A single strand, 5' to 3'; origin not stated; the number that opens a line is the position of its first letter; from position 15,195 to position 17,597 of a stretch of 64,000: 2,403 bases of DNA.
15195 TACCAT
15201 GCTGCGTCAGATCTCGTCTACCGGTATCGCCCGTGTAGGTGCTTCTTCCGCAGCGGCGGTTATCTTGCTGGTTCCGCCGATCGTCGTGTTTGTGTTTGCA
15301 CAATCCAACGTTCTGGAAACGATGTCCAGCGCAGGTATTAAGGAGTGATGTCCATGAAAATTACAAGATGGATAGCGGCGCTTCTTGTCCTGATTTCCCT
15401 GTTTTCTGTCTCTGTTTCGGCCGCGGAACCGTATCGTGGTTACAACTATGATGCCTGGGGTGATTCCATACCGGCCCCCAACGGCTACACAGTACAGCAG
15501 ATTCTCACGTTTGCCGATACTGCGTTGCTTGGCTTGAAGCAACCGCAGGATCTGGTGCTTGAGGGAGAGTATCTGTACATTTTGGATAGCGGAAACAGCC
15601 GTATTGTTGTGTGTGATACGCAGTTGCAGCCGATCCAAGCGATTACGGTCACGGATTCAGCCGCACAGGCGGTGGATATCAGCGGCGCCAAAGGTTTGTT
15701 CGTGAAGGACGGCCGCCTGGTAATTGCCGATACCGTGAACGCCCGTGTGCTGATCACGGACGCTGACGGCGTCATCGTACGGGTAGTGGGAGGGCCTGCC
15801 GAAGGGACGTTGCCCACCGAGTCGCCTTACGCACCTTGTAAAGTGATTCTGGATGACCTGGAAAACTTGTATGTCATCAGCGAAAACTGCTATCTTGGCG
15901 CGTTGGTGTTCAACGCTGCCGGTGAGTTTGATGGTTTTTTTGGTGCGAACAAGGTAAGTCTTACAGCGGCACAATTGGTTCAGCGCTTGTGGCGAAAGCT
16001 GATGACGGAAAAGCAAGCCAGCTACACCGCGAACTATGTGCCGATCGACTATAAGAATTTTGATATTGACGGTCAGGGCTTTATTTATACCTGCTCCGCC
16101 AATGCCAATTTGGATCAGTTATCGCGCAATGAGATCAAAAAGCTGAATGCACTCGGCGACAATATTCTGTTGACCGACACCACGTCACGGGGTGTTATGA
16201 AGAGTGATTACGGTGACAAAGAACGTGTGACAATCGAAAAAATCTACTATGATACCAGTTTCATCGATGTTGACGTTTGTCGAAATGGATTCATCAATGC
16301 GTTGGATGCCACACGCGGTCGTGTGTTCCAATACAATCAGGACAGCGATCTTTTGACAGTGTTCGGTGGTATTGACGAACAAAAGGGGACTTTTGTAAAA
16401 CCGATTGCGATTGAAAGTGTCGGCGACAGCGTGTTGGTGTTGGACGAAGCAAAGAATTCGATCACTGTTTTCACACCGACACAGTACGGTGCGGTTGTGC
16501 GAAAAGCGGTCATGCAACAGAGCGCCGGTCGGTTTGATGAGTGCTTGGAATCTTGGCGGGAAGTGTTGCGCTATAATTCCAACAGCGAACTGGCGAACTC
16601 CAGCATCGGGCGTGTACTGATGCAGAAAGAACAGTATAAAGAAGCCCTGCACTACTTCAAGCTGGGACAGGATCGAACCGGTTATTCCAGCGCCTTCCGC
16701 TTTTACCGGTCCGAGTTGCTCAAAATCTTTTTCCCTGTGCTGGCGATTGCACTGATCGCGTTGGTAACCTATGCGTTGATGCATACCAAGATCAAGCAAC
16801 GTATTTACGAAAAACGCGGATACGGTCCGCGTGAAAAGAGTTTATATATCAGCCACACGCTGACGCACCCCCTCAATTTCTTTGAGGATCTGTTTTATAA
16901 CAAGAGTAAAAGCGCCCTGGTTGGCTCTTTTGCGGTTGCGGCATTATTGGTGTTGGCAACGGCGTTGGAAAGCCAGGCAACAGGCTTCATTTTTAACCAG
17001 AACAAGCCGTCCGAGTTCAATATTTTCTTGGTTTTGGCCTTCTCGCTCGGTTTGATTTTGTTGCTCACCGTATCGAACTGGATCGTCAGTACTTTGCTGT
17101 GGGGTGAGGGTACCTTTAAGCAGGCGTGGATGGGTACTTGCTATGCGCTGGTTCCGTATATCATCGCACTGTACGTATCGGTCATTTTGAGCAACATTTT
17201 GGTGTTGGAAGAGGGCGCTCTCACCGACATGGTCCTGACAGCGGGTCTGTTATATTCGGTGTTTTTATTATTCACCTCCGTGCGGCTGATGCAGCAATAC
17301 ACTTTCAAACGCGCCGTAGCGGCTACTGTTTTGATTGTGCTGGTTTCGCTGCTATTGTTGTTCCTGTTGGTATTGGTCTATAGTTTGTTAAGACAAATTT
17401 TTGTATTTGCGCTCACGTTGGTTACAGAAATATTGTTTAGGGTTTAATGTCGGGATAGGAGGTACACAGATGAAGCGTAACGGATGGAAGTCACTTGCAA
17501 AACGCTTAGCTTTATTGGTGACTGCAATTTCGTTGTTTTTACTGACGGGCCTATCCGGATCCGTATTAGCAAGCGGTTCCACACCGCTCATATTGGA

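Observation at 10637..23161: Composite 'double importer' glycan locus with NHL/TPR/Yip1 and a ~750-aa unknown protein wedged between two permease pairs (copy A)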

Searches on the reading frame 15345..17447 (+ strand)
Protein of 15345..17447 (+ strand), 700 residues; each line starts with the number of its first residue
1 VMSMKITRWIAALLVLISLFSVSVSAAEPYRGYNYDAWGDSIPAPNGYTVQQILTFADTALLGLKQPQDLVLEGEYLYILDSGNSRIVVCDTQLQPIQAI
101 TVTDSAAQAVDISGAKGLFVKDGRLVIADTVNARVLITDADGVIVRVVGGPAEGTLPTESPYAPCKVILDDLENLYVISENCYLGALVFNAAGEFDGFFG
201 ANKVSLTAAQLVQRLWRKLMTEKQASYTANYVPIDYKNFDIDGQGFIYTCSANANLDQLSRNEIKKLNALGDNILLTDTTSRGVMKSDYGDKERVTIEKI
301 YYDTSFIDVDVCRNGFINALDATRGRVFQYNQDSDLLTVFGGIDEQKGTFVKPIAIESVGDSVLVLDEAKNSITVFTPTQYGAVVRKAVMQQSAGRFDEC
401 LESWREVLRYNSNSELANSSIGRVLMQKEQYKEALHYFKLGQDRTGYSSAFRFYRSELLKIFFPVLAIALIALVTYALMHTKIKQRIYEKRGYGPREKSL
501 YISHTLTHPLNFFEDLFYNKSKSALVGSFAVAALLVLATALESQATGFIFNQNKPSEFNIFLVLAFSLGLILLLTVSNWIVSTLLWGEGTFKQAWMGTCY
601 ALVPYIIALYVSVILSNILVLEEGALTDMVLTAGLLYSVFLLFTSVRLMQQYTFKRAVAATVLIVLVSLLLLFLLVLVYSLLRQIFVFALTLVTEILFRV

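Call 5: search_protein_families(library=pfam, proteins=[window:15345-17447:+], max_evalue=0.01)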
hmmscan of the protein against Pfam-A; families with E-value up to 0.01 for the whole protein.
window:15345-17447:+ (700 aa): 4 families
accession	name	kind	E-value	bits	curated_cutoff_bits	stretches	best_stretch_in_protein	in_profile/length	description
PF04893.22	Yip1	-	4.7e-13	49.8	28.6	1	505-674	3-171/173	Yip1 domain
PF01436.27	NHL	-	1.6e-06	28.3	20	0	65-89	2-27/28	NHL repeat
PF07719.23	TPR_2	-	6.7e-05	23.2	27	0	421-439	7-25/34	Tetratricopeptide repeat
PF00515.34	TPR_1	-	9.4e-05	22.5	27.8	0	420-439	6-25/34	Tetratricopeptide repeat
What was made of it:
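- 15354..17447 (+): Copy A NHL beta-propeller + TPR ectodomain, one TM helix, then a 5-TM Yip1 domain. Pfam Yip1, NHL, TPR (call 5).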

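Call 13: search_protein_families(library=ncbifam, proteins=[window:15345-17447:+], max_evalue=0.01)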
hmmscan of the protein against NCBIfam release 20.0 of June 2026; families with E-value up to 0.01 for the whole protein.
window:15345-17447:+ (700 aa): 2 families
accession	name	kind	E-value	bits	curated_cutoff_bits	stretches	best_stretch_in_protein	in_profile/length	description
NF035926.1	scyF_NHL_VPEP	equivalog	5.3e-10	39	350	1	76-202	164-286/376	scytonemin biosynthesis PEP-CTERM protein ScyF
NF053768.1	CIS12_fam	equivalog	5.8e-05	22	860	1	294-379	34-116/715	CIS12 family contractile injection system protein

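Call 15: find_homologous_proteins(query=window:15345-17447:+, max_evalue=1e-10)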
Query window:15345-17447:+ (700 aa): 93 proteins with E <= 1e-10 among 8000 candidates.
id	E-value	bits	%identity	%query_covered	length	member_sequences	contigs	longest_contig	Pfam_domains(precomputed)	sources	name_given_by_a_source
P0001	0.0e+0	1532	100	100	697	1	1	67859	PF04893.23,PF01436.28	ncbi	-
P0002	1.1e-247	842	53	100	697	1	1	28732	PF04893.23,PF01436.28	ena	-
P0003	8.2e-242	823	53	97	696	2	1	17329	PF04893.23,PF01436.28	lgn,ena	-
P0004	3.5e-171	589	41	96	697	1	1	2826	PF04893.23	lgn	-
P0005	1.2e-164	568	41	100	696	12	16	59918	PF04893.23,PF01436.28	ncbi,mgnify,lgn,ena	mgnify:FL=1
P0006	2.2e-163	564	40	98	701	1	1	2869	PF04893.23,PF01436.28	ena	-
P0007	1.0e-161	558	41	100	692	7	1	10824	PF01436.28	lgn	-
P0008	1.9e-160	554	39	98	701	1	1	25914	PF04893.23,PF01436.28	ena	-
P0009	5.6e-160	552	39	100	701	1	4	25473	PF04893.23,PF01436.28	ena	-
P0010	3.5e-158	546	41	97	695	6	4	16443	PF04893.23,PF13424.13,PF01436.28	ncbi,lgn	ncbi:MAG: YIP1 family protein [Saccharofermentanales bacterium]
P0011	7.4e-156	539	39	99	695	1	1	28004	PF04893.23,PF01436.28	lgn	-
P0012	1.6e-155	538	40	98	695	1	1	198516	PF01436.28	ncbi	ncbi:MAG: hypothetical protein ACYCYM_03790 [Saccharofermentanales bacterium]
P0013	1.3e-154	535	39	100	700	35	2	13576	PF01436.28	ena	-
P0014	7.8e-154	532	39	99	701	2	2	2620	PF04893.23,PF01436.28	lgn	-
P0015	1.5e-136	475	37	99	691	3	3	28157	PF04893.23,PF00515.35,PF13432.13,PF01436.28,PF07719.24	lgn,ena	-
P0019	2.8e-129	451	34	97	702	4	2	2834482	PF14559.13,PF04893.23,PF01436.28,PF07719.24,PF08450.19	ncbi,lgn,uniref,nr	ncbi:YIP1 family protein [Caldicellulosiruptor danielii]|uniref:YIP1 family protein n=2 Tax=Anaeroce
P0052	1.7e-89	319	31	92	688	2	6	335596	PF14559.13,PF04893.23,PF13432.13,PF01436.28,PF07719.24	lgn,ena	-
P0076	6.4e-76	275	32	67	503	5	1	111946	PF01436.28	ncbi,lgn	-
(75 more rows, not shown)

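Call 16: find_encoding_contigs(protein=P0019, flank=10000, max_places=3)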
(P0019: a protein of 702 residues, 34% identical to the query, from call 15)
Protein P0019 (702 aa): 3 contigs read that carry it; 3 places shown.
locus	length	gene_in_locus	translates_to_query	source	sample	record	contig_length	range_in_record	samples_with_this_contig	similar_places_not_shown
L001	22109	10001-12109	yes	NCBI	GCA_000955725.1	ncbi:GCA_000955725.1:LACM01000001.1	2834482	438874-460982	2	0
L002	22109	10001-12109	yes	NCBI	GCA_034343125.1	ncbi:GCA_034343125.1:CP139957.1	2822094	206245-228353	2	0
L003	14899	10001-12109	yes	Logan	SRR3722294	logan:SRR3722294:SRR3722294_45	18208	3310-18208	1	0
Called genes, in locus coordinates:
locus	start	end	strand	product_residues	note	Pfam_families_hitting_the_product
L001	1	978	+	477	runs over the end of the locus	PF04055:Radical_SAM, PF06968:BATS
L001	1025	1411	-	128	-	PF00072:Response_reg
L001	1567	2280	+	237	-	PF05175:MTS (weak), PF02475:TRM5-TYW2_MTfase (faint)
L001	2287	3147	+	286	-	PF00590:TP_methylase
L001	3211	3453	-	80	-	PF04014:MazE_antitoxin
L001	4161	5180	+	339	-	PF00356:LacI, PF00532:Peripla_BP_1, PF13407:Peripla_BP_4 (faint), PF13377:Peripla_BP_3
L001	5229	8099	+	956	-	PF01547:SBP_bac_1, PF13416:SBP_bac_8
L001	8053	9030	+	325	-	PF00528:BPD_transp_1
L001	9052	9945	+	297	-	PF00528:BPD_transp_1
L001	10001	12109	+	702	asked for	PF01436:NHL (faint), PF08450:SGL (faint), PF07719:TPR_2 (faint), PF14559:TPR_19 (faint), PF04893:Yip1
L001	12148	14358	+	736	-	PF18952:DUF5696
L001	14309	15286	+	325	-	PF00528:BPD_transp_1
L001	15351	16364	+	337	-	PF00528:BPD_transp_1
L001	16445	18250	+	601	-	PF01547:SBP_bac_1, PF13416:SBP_bac_8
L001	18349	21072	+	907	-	PF09212:CBM27, PF03422:CBM_6, PF16990:CBM_35 (weak), PF02156:Glyco_hydro_26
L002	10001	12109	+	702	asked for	PF01436:NHL (faint), PF08450:SGL (faint), PF07719:TPR_2 (faint), PF14559:TPR_19 (faint), PF04893:Yip1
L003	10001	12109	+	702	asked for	PF01436:NHL (faint), PF08450:SGL (faint), PF07719:TPR_2 (faint), PF14559:TPR_19 (faint), PF04893:Yip1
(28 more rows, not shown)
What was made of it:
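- The same order, with a LacI gene, occurs in Caldicellulosiruptor (call 16).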

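Call 17: find_encoding_contigs(protein=P0001, flank=10000, max_places=2)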
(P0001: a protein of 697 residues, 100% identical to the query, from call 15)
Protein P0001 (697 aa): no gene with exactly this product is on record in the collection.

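Call 24: find_encoding_contigs(protein=P0052, flank=10000, max_places=2)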
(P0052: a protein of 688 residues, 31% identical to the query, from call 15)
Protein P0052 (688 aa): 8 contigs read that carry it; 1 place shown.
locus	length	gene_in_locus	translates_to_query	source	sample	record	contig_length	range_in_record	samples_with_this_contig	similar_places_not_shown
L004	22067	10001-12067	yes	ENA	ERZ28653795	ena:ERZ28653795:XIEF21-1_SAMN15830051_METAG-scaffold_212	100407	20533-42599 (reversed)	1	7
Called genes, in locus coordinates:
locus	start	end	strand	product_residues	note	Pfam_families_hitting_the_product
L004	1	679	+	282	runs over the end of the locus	PF00528:BPD_transp_1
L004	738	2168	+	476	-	PF01547:SBP_bac_1, PF13416:SBP_bac_8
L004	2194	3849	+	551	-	-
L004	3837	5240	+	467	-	-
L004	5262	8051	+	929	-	PF01547:SBP_bac_1, PF13416:SBP_bac_8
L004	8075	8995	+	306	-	PF00528:BPD_transp_1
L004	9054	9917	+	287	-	PF00528:BPD_transp_1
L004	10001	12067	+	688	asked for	PF01436:NHL (faint), PF07719:TPR_2 (faint), PF13432:TPR_16 (weak), PF14559:TPR_19 (weak), PF04893:Yip1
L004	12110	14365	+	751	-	PF18952:DUF5696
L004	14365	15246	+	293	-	PF00528:BPD_transp_1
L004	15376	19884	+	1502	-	PF00404:Dockerin_1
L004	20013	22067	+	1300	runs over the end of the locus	PF13620:CarboxypepD_reg, PF13715:CarbopepD_reg_2 (weak)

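Call 25: find_encoding_contigs(protein=P0076, flank=10000, max_places=2)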
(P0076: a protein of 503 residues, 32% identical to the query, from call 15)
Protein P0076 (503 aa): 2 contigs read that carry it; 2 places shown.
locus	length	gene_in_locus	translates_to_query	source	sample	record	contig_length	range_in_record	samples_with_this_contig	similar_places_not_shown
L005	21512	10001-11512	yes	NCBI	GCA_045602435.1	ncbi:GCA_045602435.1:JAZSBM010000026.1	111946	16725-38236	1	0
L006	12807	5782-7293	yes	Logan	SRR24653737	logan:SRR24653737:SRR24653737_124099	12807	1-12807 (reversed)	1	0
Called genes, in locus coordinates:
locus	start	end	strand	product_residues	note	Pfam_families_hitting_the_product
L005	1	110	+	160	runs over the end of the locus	PF00383:dCMP_cyt_deam_1, PF14437:MafB19-deam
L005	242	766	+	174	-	PF11611:DUF4352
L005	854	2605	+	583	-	PF00664:ABC_membrane, PF00005:ABC_tran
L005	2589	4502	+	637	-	PF00664:ABC_membrane, PF00005:ABC_tran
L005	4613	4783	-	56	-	PF00037:Fer4, PF13237:Fer4_10, PF14697:Fer4_21 (faint), PF12838:Fer4_7, PF13187:Fer4_9, PF12797:Fer4_2 (weak), PF00037:Fer4 (weak), PF12837:Fer4_6 (weak), +4 more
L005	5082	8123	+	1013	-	PF01547:SBP_bac_1, PF13416:SBP_bac_8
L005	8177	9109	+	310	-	PF00528:BPD_transp_1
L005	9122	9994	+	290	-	PF00528:BPD_transp_1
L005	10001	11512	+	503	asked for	PF01436:NHL (faint)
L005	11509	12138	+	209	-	PF04893:Yip1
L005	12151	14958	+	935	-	PF18952:DUF5696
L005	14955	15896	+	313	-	PF00528:BPD_transp_1 (weak)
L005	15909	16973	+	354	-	PF00528:BPD_transp_1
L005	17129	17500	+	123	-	PF00392:GntR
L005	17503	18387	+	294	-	PF00005:ABC_tran, PF13304:AAA_21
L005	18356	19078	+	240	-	-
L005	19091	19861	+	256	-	PF13346:ABC2_membrane_5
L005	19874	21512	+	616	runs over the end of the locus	PF00144:Beta-lactamase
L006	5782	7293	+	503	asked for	PF01436:NHL (faint)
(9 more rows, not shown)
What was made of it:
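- Some cassettes stand alone, as in L005 (call 25).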

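Call 59: list_cluster_members(proteins=[P0001, P0094, P0150])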
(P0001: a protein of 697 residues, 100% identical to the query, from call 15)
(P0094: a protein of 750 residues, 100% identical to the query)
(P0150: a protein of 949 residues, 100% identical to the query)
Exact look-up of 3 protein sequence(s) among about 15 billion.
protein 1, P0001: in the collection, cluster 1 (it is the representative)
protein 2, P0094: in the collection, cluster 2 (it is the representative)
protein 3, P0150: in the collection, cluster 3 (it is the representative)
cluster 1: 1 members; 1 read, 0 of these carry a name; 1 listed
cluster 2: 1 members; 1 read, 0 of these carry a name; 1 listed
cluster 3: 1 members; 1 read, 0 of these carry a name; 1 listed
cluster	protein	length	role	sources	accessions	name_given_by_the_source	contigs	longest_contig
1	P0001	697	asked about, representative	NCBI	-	-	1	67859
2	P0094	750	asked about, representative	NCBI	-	-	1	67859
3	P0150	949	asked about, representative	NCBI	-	-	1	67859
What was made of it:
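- Tried and rejected: The window proteins are singletons from an unnamed NCBI contig of 67859 bases (calls 17, 59).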

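Call 66: search_protein_families(library=pfam, alignment_id=A5, max_evalue=0.00001)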
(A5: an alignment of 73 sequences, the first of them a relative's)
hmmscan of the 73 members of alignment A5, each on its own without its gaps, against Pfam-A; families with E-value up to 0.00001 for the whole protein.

A. member 1, L001:4137-5177:+ (347 aa): 4 families
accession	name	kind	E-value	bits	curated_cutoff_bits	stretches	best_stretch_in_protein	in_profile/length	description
PF13377.12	Peripla_BP_3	-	1.3e-31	110.4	26.5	1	186-347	3-167/167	Periplasmic binding protein-like domain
PF00532.27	Peripla_BP_1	-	3.1e-19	70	22.2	1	73-333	2-265/281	Periplasmic binding proteins and sugar binding domain of LacI family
PF00356.27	LacI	-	9.4e-09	35.4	27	1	13-55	1-43/46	Bacterial regulatory proteins, lacI family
PF13407.12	Peripla_BP_4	-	3e-06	27.4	35.1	0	240-296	161-222/258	Periplasmic binding protein domain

B. families by the number of members that match (of 73 scanned): 71 families (the first 25 are shown)
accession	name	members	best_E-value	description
PF00251.26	Glyco_hydro_32N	17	1.1e-105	Glycosyl hydrolases family 32 N-terminal domain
PF08244.19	Glyco_hydro_32C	13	3e-39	Glycosyl hydrolases family 32 C terminal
PF12833.13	HTH_18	4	1.4e-25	Helix-turn-helix domain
PF00165.29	HTH_AraC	4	3.8e-24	Bacterial regulatory helix-turn-helix proteins, AraC family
PF04616.20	Glyco_hydro_43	4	1.4e-11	Glycosyl hydrolases family 43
PF03009.23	GDPD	3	1.9e-52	Glycerophosphoryl diester phosphodiesterase family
PF00072.30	Response_reg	3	3.5e-26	Response regulator receiver domain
PF10110.14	GPDPase_memb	3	3.5e-26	Membrane domain of glycerophosphoryl diester phosphodiesterase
PF00404.24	Dockerin_1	3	1.5e-10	Dockerin type I domain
PF02368.24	Big_2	3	9.1e-10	Bacterial Ig-like domain (group 2)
PF16346.12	GH32_BT1760-like_C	3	2e-09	GH32, BT1760-like, C-terminal domain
PF00664.28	ABC_membrane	2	3.1e-48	ABC transporter transmembrane region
PF16126.11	DUF4838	2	1.3e-36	Domain of unknown function (DUF4838)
PF13377.12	Peripla_BP_3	2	1.3e-31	Periplasmic binding protein-like domain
PF00005.33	ABC_tran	2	1.8e-29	ABC transporter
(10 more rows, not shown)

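Call 77: search_solved_structures(query=window:15354-17447:+, max_evalue=0.01)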
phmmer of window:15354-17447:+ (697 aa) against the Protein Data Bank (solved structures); distinct sequences matched with E-value up to 0.01: 2.
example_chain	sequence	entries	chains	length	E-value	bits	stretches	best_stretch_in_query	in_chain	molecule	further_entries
6d69_A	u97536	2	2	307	2.1e-07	33.2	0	118-198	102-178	NHL Repeat Region of D. melanogaster Thin | Thin, isoform D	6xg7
8j72_A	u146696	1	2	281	0.0066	18.4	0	73-151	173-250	E3 ubiquitin-protein ligase TRIM71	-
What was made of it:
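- On NHL-repeat beta-propeller: The nearest solved sequences are the NHL domains of Thin and TRIM71 (call 77).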
